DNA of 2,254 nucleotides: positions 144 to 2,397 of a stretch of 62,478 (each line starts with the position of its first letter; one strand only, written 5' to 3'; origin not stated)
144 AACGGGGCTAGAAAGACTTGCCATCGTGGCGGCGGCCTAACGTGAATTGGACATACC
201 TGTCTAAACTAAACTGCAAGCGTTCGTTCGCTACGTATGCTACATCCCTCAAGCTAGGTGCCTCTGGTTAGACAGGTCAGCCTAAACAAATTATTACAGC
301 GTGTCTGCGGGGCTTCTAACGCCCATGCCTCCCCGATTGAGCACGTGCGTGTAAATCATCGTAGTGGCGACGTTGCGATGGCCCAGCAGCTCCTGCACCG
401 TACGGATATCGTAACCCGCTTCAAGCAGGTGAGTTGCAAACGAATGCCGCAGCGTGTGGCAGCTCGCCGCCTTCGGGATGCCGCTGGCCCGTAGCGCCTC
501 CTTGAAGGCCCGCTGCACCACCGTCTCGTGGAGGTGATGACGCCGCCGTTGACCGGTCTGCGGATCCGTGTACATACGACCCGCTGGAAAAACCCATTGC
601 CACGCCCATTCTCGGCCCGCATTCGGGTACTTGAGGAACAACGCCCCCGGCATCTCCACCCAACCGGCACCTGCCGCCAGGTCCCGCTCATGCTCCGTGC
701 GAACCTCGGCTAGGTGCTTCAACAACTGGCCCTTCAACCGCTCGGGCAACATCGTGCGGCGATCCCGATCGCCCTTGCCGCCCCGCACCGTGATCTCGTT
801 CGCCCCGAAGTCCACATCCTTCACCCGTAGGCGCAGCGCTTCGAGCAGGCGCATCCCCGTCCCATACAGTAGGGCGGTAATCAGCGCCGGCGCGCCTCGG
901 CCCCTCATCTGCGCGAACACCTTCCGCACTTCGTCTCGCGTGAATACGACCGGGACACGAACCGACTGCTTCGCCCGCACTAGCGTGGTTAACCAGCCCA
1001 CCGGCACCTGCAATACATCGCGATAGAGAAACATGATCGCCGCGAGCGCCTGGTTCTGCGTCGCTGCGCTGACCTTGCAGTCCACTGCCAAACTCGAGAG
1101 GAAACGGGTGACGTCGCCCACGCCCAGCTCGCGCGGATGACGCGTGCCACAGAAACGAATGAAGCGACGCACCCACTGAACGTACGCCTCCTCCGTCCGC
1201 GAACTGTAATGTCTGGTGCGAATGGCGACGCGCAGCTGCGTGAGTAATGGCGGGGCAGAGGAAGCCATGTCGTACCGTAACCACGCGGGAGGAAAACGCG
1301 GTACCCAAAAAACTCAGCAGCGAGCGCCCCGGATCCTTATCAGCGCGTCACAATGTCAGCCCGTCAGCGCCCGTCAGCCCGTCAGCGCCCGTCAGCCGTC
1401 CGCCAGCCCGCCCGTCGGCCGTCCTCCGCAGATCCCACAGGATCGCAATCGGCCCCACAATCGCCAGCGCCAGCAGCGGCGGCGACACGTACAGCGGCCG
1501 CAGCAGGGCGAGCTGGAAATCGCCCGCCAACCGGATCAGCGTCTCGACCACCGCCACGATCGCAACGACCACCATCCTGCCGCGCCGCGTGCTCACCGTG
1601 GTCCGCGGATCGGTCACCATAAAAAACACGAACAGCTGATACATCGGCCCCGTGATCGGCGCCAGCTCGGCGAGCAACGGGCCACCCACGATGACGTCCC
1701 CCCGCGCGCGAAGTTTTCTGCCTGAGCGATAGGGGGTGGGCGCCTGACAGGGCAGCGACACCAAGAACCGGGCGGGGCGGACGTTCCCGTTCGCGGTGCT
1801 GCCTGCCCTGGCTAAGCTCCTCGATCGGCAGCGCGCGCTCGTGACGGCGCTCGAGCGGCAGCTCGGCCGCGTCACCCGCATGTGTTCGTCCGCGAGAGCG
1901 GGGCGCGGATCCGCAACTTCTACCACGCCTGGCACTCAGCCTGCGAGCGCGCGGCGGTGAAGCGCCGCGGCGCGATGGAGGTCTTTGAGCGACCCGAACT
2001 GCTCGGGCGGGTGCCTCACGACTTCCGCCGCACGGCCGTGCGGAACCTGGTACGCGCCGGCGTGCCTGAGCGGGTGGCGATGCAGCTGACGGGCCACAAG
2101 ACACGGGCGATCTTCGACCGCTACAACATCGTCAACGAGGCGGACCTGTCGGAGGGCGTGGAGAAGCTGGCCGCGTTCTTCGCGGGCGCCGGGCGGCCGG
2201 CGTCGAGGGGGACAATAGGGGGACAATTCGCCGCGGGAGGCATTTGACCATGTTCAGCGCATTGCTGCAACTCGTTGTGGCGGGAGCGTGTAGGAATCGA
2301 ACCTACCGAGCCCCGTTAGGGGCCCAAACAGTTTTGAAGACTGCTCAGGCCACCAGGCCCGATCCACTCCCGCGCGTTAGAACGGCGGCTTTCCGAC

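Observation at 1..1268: Integron platform in the 'inverted' orientation: att-like site and cassette-like ORF lie beyond the 3' end of intI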

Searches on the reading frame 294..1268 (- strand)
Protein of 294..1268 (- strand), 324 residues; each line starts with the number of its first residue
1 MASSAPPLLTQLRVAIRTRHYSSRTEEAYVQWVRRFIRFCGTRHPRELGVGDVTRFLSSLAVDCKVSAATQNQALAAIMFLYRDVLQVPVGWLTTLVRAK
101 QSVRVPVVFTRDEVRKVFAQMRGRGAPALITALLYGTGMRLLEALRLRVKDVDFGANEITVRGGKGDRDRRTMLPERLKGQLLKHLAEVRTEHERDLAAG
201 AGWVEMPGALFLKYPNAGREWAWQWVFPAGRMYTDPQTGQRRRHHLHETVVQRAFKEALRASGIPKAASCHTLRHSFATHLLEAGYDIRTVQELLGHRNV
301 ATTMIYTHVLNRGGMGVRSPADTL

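Call 3: search_protein_families(library=pfam, proteins=[window:294-1268:-], max_evalue=0.01)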
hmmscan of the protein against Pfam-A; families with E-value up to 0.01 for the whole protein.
window:294-1268:- (324 aa): 3 families
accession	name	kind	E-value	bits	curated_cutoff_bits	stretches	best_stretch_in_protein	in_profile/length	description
PF00589.27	Phage_integrase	-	2.1e-35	122.5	27.1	1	112-310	6-169/172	Phage integrase family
PF13495.12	Phage_int_SAM_4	-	9.4e-28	96.9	27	1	8-91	1-84/85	Phage integrase, N-terminal SAM-like domain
PF02899.23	Phage_int_SAM_1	-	0.0011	19.6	22.3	1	17-83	10-77/83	Phage integrase, N-terminal SAM-like domain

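Call 4: search_protein_families(library=ncbifam, proteins=[window:294-1268:-], max_evalue=0.01)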
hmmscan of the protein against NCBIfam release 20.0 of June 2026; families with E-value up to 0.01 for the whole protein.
window:294-1268:- (324 aa): 11 families
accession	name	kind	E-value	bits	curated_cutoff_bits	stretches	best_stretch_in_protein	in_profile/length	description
TIGR02249.1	integrase_gron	subfamily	4.2e-133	443.6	265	1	8-324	1-315/315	integron integrase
NF011946.0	PRK15417.1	equivalog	3.8e-104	348.5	435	1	8-323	16-329/337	integron integrase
NF040815.2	recomb_XerA_Arch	equivalog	1.2e-49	169.3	220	2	14-190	5-176/263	site-specific tyrosine recombinase/integron integrase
TIGR02224.1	recomb_XerC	equivalog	9.4e-44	149.9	335.15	2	241-309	209-277/295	tyrosine recombinase XerC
TIGR02225.1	recomb_XerD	equivalog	4.9e-39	134.4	329.6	2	241-311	206-276/290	site-specific tyrosine recombinase XerD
NF001399.0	PRK00283.1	subfamily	4.4e-36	124.7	279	1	19-311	20-285/300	tyrosine recombinase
NF002331.0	PRK01287.1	subfamily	1.2e-29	103.4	371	2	246-309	248-312/365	site-specific tyrosine recombinase XerC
NF003462.0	PRK05084.1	equivalog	5.5e-16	58.2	267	2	266-312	301-347/360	tyrosine recombinase XerS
NF007371.0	PRK09871.1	subfamily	1.5e-09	37.6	222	1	240-308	105-173/198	tyrosine-type DNA invertase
NF007370.0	PRK09870.1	subfamily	3.1e-09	36.7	221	1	261-308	131-178/200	tyrosine-type DNA invertase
NF040693.1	recomb_GmtY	equivalog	3.7e-07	29.8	340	1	268-308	391-431/441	gamma-mobile-trio recombinase GmtY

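Call 7: find_encoding_contigs(protein=window:297-1268:-, flank=10000, max_places=10)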
Protein window:297-1268:- (324 aa): 5 contigs read that carry it; 5 places shown.
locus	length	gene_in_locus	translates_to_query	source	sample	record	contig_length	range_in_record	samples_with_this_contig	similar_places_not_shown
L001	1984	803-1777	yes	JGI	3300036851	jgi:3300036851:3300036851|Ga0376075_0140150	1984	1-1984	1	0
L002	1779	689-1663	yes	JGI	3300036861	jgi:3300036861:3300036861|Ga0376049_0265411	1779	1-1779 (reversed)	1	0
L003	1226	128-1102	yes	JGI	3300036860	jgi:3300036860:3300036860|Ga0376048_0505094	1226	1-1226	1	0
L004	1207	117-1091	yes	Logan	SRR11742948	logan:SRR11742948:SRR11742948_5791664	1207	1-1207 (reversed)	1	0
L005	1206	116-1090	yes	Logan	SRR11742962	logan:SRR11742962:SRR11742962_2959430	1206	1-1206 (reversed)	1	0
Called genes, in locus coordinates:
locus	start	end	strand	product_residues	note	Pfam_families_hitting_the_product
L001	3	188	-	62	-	?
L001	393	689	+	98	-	-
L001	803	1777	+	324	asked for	PF13495:Phage_int_SAM_4, PF00589:Phage_integrase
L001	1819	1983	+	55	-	?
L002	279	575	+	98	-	-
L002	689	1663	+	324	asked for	PF13495:Phage_int_SAM_4, PF00589:Phage_integrase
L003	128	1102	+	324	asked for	PF13495:Phage_int_SAM_4, PF00589:Phage_integrase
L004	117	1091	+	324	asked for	PF13495:Phage_int_SAM_4, PF00589:Phage_integrase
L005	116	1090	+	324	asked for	PF13495:Phage_int_SAM_4, PF00589:Phage_integrase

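Call 17: find_related_loci(query=window:297-1268:-, collection=genome_contigs, flank=10000)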
Query window:297-1268:- (324 aa) in genome_contigs; peptide patterns used: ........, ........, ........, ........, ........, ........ (x = any residue, [..] = any of these).
600 stretches matched a pattern (row limit reached: there are more); 588 encode a relative of the query (tblastn E <= 1e-3); the best 80 are kept; 80 distinct loci.
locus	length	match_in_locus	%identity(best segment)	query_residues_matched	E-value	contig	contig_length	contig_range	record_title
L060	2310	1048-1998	65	6-324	1e-147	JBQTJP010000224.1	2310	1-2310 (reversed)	MAG: Armatimonadota bacterium isolate SAR42 c_000000049416, whole genome shotgun sequence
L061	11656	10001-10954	67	5-324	3e-137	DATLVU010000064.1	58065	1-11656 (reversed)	MAG TPA_asm: Gemmatimonadales bacterium isolate SMAG_U13200 k141_18904, whole genome shotgun sequence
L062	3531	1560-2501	66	8-324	1e-138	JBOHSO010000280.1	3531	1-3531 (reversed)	MAG: Gemmatimonadales bacterium isolate M3-S_metawrap_bin.62 k127_593095, whole genome shotgun sequence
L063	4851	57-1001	65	8-324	2e-135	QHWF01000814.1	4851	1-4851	MAG: Acidobacteria bacterium isolate gp6 AA50 14_1009_16_40cm_scaffold_182584_curated, whole genome shotgun sequence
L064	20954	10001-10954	63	3-322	1e-132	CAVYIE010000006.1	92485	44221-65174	MAG: Candidatus Eisenbacteria bacterium isolate MFD05684.bin.1.2 genome assembly, contig: contig_36595, whole genome sho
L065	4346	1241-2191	63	6-324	4e-135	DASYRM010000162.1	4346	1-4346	MAG TPA_asm: Vicinamibacterales bacterium isolate SMAG_U4511 k141_2794799, whole genome shotgun sequence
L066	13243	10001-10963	62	2-324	9e-131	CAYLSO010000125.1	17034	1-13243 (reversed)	MAG TPA_asm: uncultured bacterium isolate binchicken_co255_229 genome assembly, contig: k141_4512965, whole genome shotg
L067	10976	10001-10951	63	6-324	1e-130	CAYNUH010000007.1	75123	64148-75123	MAG TPA_asm: uncultured Acidobacteriota bacterium isolate SRP119689_co1_262 genome assembly, contig: NODE_354_length_751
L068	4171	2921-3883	63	4-324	1e-132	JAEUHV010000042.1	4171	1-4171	MAG: Planctomycetota bacterium isolate new MAG-26 k141_1387994, whole genome shotgun sequence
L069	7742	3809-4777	65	2-324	1e-129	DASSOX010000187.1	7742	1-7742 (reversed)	MAG TPA_asm: Gemmatimonadaceae bacterium isolate SMAG_U1263 k141_576801, whole genome shotgun sequence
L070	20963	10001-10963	62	3-324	2e-129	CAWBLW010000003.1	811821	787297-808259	MAG: uncultured Acidobacteriota bacterium isolate MFD02416.bin.1.208 genome assembly, contig: contig_14733, whole genome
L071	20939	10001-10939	62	8-322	2e-128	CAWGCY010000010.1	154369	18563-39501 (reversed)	MAG: Thermoanaerobaculia bacterium isolate MFD05942.bin.1.16 genome assembly, contig: contig_95788, whole genome shotgun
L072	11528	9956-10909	62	3-322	4e-128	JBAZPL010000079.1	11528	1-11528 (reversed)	MAG: Candidatus Krumholzibacteriia bacterium isolate SO_2017_SWC_29 scaffold_4886_c1_LP-4_2017, whole genome shotgun seq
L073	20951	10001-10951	62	6-324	1e-127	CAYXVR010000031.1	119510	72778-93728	MAG TPA_asm: uncultured Nannocystaceae bacterium isolate binchicken_co179_119 genome assembly, contig: NODE_714_length_1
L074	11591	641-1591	61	6-324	1e-126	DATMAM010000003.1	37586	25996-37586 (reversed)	MAG TPA_asm: Candidatus Acidiferrales bacterium isolate SMAG_U13326 k141_556483, whole genome shotgun sequence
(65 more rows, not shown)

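Call 67: search_protein_families(library=pfam, proteins=[L142:2539-2829:+, L142:2933-3337:+, L142:3468-4025:+, L142:4267-4479:+, L142:4580-4945:+, L142:5073-5585:+, L142:1032-1328:+], max_evalue=0.01)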
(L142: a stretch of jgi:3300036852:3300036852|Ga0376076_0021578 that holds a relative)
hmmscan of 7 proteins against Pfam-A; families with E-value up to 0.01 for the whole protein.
L142:2539-2829:+ (96 aa): 0 families

L142:2933-3337:+ (134 aa): 2 families
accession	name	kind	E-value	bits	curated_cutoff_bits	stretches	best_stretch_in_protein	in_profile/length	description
PF18616.6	CdiI_3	-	3.8e-14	52.9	28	1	10-100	2-94/95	CDI immunity proteins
PF25392.1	MS_channel_TM1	-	0.0043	17.5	27.1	0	79-110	22-53/79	Mechanosensitive ion channel, transmembrane helix 1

L142:3468-4025:+ (185 aa): 1 family
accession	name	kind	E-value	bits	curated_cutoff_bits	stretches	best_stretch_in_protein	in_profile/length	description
PF06877.16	RraB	-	0.0031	18.5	23.3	1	104-166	24-86/102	Regulator of ribonuclease activity B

L142:4267-4479:+ (70 aa): 0 families

L142:4580-4945:+ (121 aa): 0 families

L142:5073-5585:+ (170 aa): 0 families

L142:1032-1328:+ (98 aa): 1 family
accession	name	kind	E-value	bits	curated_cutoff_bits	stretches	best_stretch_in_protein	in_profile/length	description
PF03116.20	NQR2_RnfD_RnfE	-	8e-05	22.6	27.7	1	15-54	229-268/296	NQR2, RnfD, RnfE family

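Call 68: search_solved_structures(query=window:297-1268:-, max_evalue=1e-20, show_alignments=1)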
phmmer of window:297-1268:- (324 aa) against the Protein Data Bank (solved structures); distinct sequences matched with E-value up to 1e-20: 3.
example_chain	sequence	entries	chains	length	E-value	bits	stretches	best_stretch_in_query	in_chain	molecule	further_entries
2a3v_A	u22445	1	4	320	1.6e-83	283.6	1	9-322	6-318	site-specific recombinase IntI4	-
5hxy_A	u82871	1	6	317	7.8e-30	107.3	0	25-179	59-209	Tyrosine recombinase XerA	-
4a8e_A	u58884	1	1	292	4.6e-27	98.2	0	239-310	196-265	PROBABLE TYROSINE RECOMBINASE XERC-LIKE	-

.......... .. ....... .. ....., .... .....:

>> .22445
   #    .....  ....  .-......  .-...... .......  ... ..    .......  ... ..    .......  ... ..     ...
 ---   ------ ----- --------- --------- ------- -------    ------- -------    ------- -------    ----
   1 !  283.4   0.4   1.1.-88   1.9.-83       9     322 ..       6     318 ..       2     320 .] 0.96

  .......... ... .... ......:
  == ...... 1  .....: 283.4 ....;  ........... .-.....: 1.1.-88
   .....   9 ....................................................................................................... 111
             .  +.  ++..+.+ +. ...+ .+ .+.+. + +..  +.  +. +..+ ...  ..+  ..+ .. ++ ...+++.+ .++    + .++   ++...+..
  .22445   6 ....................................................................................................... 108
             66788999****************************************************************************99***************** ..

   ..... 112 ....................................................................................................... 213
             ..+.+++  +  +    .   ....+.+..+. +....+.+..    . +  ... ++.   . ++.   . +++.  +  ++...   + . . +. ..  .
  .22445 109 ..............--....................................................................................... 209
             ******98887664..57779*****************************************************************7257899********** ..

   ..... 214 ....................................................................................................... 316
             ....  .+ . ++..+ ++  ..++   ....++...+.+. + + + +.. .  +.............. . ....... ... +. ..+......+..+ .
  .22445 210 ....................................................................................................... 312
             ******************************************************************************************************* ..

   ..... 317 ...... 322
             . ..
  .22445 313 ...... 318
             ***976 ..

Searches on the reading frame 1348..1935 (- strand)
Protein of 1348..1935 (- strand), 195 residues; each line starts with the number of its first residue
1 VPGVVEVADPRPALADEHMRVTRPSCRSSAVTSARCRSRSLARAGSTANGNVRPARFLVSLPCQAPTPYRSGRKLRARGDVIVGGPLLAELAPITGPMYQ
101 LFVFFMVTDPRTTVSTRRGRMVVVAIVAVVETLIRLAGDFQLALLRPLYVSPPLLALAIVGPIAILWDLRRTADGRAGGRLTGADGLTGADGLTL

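Call 3: search_protein_families(library=pfam, proteins=[window:1348-1935:-], max_evalue=0.01)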
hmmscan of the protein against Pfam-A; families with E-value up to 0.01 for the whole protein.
window:1348-1935:- (195 aa): 1 family
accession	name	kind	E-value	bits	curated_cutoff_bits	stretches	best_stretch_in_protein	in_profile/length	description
PF03116.20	NQR2_RnfD_RnfE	-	0.00021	21.2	27.7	1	101-140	229-268/296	NQR2, RnfD, RnfE family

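Call 4: search_protein_families(library=ncbifam, proteins=[window:1348-1935:-], max_evalue=0.01)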
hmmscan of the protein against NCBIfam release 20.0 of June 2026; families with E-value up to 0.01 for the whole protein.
window:1348-1935:- (195 aa): 2 families
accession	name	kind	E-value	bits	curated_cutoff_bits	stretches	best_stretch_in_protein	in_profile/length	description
TIGR01946.1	rnfD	subfamily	4.4e-05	23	207.05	1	101-140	259-298/327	RnfABCDGE type electron transport complex subunit D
NF002011.0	PRK00816.1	equivalog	6e-05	22.3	415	1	101-140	281-320/352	electron transport complex subunit RsxD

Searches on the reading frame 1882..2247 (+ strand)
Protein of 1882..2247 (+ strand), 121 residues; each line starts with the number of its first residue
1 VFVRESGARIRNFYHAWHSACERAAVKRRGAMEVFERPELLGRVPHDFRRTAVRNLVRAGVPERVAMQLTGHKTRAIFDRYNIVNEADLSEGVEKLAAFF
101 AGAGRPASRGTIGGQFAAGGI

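Call 3: search_protein_families(library=pfam, proteins=[window:1882-2247:+], max_evalue=0.01)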
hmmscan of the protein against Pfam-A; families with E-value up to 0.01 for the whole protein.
window:1882-2247:+ (121 aa): 1 family
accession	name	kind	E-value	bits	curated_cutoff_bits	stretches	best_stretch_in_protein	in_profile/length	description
PF00589.27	Phage_integrase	-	6.9e-07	29.6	27.1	1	13-86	110-170/172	Phage integrase family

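Call 4: search_protein_families(library=ncbifam, proteins=[window:1882-2247:+], max_evalue=0.01)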
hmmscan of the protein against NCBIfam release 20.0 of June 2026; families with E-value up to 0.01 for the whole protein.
window:1882-2247:+ (121 aa): 0 families

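Call 79: search_protein_families(library=pfam, proteins=[window:1882-2247:+], max_evalue=0.01)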
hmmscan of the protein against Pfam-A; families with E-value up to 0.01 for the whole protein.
window:1882-2247:+ (121 aa): 1 family
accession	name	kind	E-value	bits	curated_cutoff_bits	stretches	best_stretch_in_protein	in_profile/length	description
PF00589.27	Phage_integrase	-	6.9e-07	29.6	27.1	1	13-86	110-170/172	Phage integrase family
